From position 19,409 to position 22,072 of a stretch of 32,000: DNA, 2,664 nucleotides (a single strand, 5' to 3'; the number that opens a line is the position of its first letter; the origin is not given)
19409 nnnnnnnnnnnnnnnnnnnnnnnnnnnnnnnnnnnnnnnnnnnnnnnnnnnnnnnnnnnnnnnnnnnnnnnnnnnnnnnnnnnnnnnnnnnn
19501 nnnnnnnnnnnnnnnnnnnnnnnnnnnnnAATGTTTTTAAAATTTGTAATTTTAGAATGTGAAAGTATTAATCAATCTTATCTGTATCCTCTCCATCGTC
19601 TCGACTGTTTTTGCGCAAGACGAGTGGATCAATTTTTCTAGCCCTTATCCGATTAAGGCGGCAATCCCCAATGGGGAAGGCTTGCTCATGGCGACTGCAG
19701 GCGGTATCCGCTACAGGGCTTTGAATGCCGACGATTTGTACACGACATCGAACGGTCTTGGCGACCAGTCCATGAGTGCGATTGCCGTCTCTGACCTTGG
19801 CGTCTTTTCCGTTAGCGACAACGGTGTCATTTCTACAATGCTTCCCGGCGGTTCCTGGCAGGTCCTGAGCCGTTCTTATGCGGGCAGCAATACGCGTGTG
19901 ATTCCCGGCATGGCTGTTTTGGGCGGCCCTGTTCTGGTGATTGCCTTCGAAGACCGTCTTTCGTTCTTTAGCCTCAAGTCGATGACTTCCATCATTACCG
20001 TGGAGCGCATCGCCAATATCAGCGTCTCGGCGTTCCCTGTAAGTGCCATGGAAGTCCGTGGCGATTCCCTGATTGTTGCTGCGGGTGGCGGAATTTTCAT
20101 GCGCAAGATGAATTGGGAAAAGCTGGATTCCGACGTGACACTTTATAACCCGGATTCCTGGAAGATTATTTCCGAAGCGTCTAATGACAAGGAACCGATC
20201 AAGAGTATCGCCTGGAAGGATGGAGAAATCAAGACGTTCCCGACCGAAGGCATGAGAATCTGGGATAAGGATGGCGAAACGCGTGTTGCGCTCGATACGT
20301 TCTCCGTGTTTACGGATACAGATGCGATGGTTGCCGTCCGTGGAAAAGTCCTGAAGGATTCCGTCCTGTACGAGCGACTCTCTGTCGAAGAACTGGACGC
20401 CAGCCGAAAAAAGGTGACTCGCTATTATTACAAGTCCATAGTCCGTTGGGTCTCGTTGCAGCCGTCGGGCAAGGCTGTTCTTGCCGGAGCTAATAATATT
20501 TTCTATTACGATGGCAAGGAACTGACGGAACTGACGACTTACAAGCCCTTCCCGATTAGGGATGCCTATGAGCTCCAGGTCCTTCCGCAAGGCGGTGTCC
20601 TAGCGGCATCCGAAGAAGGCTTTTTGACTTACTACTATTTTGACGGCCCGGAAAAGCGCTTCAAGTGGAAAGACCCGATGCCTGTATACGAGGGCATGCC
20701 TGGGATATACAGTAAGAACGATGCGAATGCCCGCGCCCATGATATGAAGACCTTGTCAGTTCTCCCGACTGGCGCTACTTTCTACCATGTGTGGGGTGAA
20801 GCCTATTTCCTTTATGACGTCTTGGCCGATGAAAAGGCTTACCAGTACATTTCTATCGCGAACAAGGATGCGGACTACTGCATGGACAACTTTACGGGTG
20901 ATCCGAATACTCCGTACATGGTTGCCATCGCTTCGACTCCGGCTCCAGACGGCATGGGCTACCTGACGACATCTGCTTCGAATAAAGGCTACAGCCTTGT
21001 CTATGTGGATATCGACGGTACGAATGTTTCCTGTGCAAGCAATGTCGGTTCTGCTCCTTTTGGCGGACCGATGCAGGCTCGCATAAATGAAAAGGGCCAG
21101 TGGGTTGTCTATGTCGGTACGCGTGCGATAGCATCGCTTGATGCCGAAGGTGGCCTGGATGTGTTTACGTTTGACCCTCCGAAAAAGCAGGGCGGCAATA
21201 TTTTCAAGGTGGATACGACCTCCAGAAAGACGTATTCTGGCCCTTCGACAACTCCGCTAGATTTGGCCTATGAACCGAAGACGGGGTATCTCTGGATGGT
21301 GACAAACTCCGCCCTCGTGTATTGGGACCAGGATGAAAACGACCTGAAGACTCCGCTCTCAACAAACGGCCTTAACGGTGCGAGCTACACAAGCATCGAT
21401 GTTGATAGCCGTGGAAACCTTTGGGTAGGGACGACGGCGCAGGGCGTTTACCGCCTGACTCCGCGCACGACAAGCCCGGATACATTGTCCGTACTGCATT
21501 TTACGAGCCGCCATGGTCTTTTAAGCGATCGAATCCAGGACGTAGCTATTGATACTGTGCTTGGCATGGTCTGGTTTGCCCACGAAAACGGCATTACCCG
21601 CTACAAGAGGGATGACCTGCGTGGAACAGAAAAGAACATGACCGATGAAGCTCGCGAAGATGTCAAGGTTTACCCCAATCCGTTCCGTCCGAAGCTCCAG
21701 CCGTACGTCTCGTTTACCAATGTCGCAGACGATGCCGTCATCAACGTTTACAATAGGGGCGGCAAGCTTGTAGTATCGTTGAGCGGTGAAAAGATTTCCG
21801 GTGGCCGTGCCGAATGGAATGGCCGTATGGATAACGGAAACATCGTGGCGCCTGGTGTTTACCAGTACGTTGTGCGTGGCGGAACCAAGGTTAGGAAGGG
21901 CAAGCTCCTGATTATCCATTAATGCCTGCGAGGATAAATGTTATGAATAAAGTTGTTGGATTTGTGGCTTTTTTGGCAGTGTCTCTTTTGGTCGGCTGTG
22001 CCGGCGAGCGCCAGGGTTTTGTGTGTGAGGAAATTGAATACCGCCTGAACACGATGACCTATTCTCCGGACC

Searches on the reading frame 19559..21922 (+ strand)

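Call 91: search_protein_families(library=pfam, proteins=[window:19559-21922:+], max_evalue=0.001)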
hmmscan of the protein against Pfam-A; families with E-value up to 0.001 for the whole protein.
window:19559-21922:+ (787 aa): 3 families
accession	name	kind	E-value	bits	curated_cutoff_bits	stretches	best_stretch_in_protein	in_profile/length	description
PF13860.13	FlgD_ig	-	6.8e-06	26.4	27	1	717-774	16-75/79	FlgD Ig-like domain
PF13585.12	CHU_C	-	3.6e-05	24.2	27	1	723-774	26-72/86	CHU_C Type IX secretion signal domain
PF07494.17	Reg_prop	-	0.00064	20.1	20.4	0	604-626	1-23/24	Two component regulator propeller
